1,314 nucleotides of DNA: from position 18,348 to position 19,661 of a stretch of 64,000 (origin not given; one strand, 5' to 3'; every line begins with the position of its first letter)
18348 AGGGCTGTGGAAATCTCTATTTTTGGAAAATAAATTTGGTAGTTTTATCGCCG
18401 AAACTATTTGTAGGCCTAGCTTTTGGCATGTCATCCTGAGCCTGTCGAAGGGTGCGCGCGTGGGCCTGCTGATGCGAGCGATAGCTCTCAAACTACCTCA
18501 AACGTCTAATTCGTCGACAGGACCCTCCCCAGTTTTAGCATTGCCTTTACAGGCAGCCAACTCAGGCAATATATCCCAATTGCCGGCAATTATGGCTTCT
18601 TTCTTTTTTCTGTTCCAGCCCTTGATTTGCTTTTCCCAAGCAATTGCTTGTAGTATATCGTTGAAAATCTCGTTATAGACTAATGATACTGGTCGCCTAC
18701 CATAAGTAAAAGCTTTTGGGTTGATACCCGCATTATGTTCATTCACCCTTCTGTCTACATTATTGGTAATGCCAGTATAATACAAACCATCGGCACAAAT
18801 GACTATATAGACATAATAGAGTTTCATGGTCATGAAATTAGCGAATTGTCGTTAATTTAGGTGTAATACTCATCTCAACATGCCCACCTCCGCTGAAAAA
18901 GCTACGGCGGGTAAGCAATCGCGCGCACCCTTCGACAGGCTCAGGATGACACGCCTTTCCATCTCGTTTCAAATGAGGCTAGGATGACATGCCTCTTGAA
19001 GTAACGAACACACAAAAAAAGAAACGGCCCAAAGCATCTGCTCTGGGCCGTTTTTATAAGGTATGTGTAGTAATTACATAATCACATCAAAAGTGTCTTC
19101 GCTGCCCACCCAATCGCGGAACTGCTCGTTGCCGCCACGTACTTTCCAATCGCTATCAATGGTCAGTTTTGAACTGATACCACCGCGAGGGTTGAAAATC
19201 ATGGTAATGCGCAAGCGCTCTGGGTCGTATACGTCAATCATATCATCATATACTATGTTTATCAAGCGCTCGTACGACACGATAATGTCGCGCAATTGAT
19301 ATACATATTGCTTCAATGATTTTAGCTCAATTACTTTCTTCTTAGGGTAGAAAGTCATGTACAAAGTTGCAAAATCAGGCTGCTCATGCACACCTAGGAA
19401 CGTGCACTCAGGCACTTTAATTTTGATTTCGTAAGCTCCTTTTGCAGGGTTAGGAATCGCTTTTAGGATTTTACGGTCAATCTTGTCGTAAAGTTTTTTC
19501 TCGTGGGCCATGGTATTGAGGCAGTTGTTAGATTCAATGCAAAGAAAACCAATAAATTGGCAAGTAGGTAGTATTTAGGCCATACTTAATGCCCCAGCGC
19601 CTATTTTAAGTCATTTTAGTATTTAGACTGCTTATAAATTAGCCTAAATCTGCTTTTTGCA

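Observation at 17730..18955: GIY-YIG nuclease cassette bounded by a 91-bp inverted repeat and sitting next to a decayed duplicate of the uvrA 3' end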

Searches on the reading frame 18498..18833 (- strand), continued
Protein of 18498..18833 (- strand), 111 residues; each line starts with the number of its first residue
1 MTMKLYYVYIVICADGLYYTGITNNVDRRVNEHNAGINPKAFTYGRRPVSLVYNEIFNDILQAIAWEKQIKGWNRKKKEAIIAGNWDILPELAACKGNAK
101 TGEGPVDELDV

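Call 63: search_dna_similar(query=window:18501-18833:-, collection=plasmids, mode=protein, max_evalue=0.00001, max_rows=40, rows=spread)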
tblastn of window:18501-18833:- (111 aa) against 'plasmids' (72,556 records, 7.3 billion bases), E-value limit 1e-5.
Records with a match: 29; places in all: 29; records where one place covers at least 80% of the query: 3.
Best place of each record, by identity: <60% 29.
By first word of the organism name: Legionella 5; Salinivibrio 4; Bacillus 3; Methylobacterium 2; Sphingomonas 2; Listeria 2; Photobacterium 2; Planktothrix 1; Spirosoma 1; Subdoligranulum 1; and 6 more.
By predicted mobility (MOB-suite, as given by PLSDB): non-mobilizable 23; mobilizable 4; conjugative 2.
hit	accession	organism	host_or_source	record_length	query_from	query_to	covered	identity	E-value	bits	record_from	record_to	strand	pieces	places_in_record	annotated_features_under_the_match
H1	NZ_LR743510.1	Methylobacterium bullatum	-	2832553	7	93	78%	49.4%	3e-20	91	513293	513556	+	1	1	none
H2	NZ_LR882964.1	Planktothrix agardhii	-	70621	3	86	76%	47.1%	9e-12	67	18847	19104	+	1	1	GIY-YIG nuclease family protein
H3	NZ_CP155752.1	Sphingomonas parapaucimobilis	Chinese cabbage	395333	6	93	79%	44.3%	2e-18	86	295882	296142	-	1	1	GIY-YIG nuclease family protein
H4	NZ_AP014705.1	Methylobacterium aquaticum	-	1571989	7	82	68%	51.9%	4e-10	87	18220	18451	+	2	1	none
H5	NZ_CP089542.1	Spirosoma oryzicola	Single cell,Surface layer of rice grains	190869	6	92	78%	41.3%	9e-8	56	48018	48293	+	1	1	GIY-YIG nuclease family protein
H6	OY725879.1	Subdoligranulum variabile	-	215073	7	87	73%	39.5%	4e-8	56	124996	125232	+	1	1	none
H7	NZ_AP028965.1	Bacillus subtilis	soil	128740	1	82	74%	39.0%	1e-8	58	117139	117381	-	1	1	yazA: GIY-YIG nuclease family protein | trmNF: tRNA1(Val) (adenine(37)-N6)-methyltransferase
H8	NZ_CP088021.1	Radiobacillus kanasensis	whole organism,desert soil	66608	6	82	69%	41.6%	2e-9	61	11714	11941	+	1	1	GIY-YIG nuclease family protein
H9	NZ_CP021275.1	Legionella pneumophila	Homo sapiens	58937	1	91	82%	34.8%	5e-7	53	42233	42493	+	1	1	GIY-YIG nuclease family protein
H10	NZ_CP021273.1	Legionella pneumophila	Homo sapiens,sputum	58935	1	91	82%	34.8%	5e-7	53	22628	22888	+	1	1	GIY-YIG nuclease family protein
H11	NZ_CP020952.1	Rhizobium sp. CIAT894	-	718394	7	89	75%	37.9%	4e-6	50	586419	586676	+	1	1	GIY-YIG nuclease family protein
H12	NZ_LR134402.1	Listeria monocytogenes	Homo sapiens,Vein blood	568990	6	82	69%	40.3%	5e-9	59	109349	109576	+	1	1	GIY-YIG nuclease family protein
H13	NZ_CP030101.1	Listeria monocytogenes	Environment,water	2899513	6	82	69%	40.3%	6e-9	59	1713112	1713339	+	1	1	none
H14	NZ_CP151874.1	Bacillus thuringiensis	-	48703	9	79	64%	43.7%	2e-9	60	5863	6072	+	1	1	GIY-YIG nuclease family protein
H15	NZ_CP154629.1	Acetoanaerobium noterae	cell culture,Sludge of a digestion ...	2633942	3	82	72%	38.8%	3e-7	54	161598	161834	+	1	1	none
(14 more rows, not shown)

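Call 64: get_annotated_region(hit=H3, flank=1500)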
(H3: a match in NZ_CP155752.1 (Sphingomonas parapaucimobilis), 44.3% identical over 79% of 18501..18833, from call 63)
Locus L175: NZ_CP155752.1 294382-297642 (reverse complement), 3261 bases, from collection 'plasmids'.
description: Sphingomonas parapaucimobilis strain YK209 plasmid unnamed4, complete sequence
organism: Sphingomonas parapaucimobilis (NCBI taxid 28213)
taxonomy: Bacteria; Pseudomonadota; Alphaproteobacteria; Sphingomonadales; Sphingomonadaceae; Sphingomonas; Sphingomonas parapaucimobilis
host: -; source: Chinese cabbage; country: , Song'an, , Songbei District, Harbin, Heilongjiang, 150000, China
typing (MOB-suite, as given by PLSDB): non-mobilizable
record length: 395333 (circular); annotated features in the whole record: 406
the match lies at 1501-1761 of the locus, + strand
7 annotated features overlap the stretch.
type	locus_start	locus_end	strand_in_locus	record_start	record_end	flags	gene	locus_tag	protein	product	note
CDS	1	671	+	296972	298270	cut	glyA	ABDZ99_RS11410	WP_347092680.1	serine hydroxymethyltransferase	GO:0019264 - glycine biosynthetic process from serine [Evidence IEA]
CDS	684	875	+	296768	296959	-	-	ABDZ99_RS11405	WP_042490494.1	hypothetical protein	-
CDS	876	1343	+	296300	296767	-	nrdR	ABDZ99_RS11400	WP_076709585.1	transcriptional regulator NrdR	GO:0006355 - regulation of DNA-templated transcription [Evidence IEA]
CDS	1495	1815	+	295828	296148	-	-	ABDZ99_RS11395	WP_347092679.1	GIY-YIG nuclease family protein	-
CDS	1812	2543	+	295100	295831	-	-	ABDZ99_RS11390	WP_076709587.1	RNA methyltransferase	-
CDS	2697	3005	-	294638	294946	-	-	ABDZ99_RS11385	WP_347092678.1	chorismate mutase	-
CDS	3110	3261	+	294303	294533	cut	-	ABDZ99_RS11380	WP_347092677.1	hypothetical protein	-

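Call 65: get_annotated_region(hit=H1, flank=1500)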
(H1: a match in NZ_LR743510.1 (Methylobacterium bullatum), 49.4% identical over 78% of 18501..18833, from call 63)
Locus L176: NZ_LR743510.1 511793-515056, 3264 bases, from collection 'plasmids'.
description: Methylobacterium bullatum isolate mbul2 plasmid 1
organism: Methylobacterium bullatum (NCBI taxid 570505)
taxonomy: Bacteria; Pseudomonadota; Alphaproteobacteria; Hyphomicrobiales; Methylobacteriaceae; Methylobacterium; Methylobacterium bullatum
host: -; source: -; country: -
typing (MOB-suite, as given by PLSDB): non-mobilizable
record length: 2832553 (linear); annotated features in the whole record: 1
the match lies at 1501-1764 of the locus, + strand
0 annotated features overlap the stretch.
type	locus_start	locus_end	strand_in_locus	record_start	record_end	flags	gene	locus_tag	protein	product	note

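Call 66: get_annotated_region(hit=H5, flank=1500)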
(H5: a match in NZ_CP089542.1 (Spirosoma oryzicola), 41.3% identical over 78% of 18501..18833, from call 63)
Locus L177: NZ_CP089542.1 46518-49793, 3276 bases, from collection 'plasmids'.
description: Spirosoma oryzicola strain RHs26 plasmid unnamed4, complete sequence
organism: Spirosoma oryzicola (NCBI taxid 2898794)
taxonomy: Bacteria; Bacteroidota; Cytophagia; Cytophagales; Cytophagaceae; Spirosoma; Spirosoma oryzicola
host: -; source: Single cell,Surface layer of rice grains; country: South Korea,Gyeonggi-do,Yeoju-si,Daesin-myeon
typing (MOB-suite, as given by PLSDB): non-mobilizable
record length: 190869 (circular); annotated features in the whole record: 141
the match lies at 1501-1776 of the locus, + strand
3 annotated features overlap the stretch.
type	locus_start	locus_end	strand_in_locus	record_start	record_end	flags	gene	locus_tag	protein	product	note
CDS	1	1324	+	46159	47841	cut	-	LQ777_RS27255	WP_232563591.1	glycoside hydrolase family 43 protein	-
CDS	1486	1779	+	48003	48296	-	-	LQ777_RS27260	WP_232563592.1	GIY-YIG nuclease family protein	-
CDS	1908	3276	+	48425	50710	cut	-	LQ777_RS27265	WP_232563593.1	glycoside hydrolase family 127 protein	-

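Call 70: find_encoding_contigs(protein=P0003, flank=3500, max_places=3)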
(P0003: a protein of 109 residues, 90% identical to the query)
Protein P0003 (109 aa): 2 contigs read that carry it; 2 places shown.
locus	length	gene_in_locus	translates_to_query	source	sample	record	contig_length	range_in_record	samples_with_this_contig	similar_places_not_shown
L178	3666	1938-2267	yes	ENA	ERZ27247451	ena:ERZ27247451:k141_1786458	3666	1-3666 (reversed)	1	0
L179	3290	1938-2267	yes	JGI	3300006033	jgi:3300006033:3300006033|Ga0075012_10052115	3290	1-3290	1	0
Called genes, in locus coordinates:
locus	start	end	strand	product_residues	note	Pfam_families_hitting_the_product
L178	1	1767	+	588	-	?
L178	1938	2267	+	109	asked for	PF01541:GIY-YIG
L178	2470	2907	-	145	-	PF14489:QueF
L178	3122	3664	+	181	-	?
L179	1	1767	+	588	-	?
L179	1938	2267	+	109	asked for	PF01541:GIY-YIG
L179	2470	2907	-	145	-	PF14489:QueF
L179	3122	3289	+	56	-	?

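Call 86: predict_structure(alignment_id=A1)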
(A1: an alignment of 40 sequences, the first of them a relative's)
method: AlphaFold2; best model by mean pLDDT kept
length: 111 residues; sequences in the alignment: 40
mean_pLDDT: 83.7   pTM: 0.69
mean pLDDT of the five models: 83.7, 82.5, 82.4, 77.3, 76.8
residues with pLDDT >= 90: 69; 70-90: 22; 50-70: 8; < 50: 12
segments of 3 or more residues with pLDDT < 50: 98-108
pLDDT, mean of each block of 10 residues (from residue 1): 87 94 94 93 93 94 94 89 82 58 45 55
secondary structure, 60 per line:
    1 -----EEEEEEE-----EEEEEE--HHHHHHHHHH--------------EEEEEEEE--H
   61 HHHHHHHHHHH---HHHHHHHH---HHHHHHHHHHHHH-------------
elements in order: E6-12 E18-23 H26-35 E50-57 H60-71 H75-82 H86-98

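Call 89: fold_search(model_id=the predicted structure, library=pdb)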
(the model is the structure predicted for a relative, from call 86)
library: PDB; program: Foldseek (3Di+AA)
matches with E <= 10: 377; with E <= 0.001: 2
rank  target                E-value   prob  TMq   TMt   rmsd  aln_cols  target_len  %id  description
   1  1zg2_MODEL_1_A        7.6e-06  1.00  0.45  0.52   9.4        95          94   37  Solution NMR structure of the UPF0213 protein BH0048 from Bacillus halodurans. Northeast Structural Genomics t (released 2005-06-21)
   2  1ywl_MODEL_1_A        5.6e-04  1.00  0.53  0.59   5.0        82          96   34  Solution NMR structure of the protein EF2693 from E. faecalis: Northeast Structural Genomics Consortium target (released 2005-03-29)
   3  7cq2_A                3.8e-03  1.00  0.52  0.22   2.8        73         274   22  Crystal structure of Slx1-Slx4 (released 2021-06-16)
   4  6seh_A                3.8e-03  1.00  0.56  0.28   4.6        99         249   23  Recognition and processing of branched DNA substrates by Slx1-Slx4 nuclease (released 2019-09-25)
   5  4xm5                  4.6e-03  1.00  0.49  0.22   3.4        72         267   22  C. glabrata Slx1. (released 2015-03-25)
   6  6seh_C                4.6e-03  1.00  0.58  0.28   4.7        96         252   22  Recognition and processing of branched DNA substrates by Slx1-Slx4 nuclease (released 2019-09-25)
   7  7cq3_A                5.2e-03  1.00  0.53  0.21   2.4        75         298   24  Crystal structure of Slx1-Slx4 (released 2021-06-16)
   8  6sei_C                7.7e-03  1.00  0.51  0.22   2.5        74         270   28  Recognition and processing of branched DNA substrates by Slx1-Slx4 nuclease (released 2019-09-25)
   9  4xlg_A                7.7e-03  1.00  0.53  0.24   4.0        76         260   22  C. glabrata Slx1 in complex with Slx4CCD. (released 2015-03-25)
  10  7cq4_A                1.1e-02  1.00  0.51  0.21   2.3        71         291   21  Crystal structure of Slx1-Slx4 in complex with 5'flap DNA (released 2021-06-16)
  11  7cq2_B                1.8e-02  1.00  0.50  0.20   3.5        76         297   24  Crystal structure of Slx1-Slx4 (released 2021-06-16)
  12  8fkp_LC               5.6e-01  0.18  0.29  0.20  11.8       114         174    7  Human nucleolar pre-60S ribosomal subunit (State A1) (released 2023-07-12)
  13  8ail_C                6.8e-01  0.33  0.26  0.49   5.5        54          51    9  Bacillus phage VMY22 p56 in complex with Bacillus weidmannii Ung (released 2023-06-21)
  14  8azw_I                7.2e-01  0.15  0.28  0.20  12.2       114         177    9  Cryo-EM structure of the plant 60S subunit (released 2023-06-07)
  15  7fao_A                7.2e-01  0.11  0.23  0.26   9.7        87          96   14  Top7 surface mutant K42A Q43A K46A K57S K58S, and I68R (released 2022-05-18)
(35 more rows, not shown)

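Call 90: search_protein_representatives(protein=P0001)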
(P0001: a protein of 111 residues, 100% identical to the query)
Query: 111 residues. Proteins with E-value up to 0.001 (for the whole library): 10118; up to 1e-10: 1560; up to 1e-30: 6. The best 150 are listed.
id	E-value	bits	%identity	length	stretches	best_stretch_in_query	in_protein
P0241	2.0e-34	134.3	62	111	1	3-101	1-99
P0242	1.0e-33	132.0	59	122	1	3-99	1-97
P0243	2.3e-32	127.7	62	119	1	3-94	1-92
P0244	2.4e-31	124.4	56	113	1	3-108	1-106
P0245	3.6e-31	123.8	60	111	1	6-97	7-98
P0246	5.3e-31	123.3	59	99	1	3-96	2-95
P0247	1.1e-30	122.3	60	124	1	3-94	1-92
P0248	7.5e-30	119.6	54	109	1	3-98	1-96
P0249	1.4e-29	118.7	53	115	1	3-99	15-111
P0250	1.8e-29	118.3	54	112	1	1-98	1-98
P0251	2.0e-29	118.2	65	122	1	5-90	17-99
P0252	3.7e-29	117.4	55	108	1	3-99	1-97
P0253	4.1e-29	117.2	56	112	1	3-99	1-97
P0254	6.1e-28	113.4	54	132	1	3-97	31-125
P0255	1.6e-27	112.1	56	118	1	3-93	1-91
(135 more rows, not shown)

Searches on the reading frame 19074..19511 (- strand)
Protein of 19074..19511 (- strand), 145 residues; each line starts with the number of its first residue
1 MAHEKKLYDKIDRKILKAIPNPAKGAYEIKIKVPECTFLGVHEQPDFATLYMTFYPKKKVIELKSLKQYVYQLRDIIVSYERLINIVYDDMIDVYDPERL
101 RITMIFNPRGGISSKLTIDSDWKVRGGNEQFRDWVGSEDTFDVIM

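Call 6: search_protein_families(library=pfam, proteins=[window:19074-19511:-])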
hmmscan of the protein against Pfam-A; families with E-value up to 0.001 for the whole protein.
window:19074-19511:- (145 aa): 1 family
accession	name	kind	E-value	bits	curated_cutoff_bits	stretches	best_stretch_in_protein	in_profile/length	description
PF14489.11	QueF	-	1.9e-20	73.3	27.3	1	45-120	1-76/81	QueF-like protein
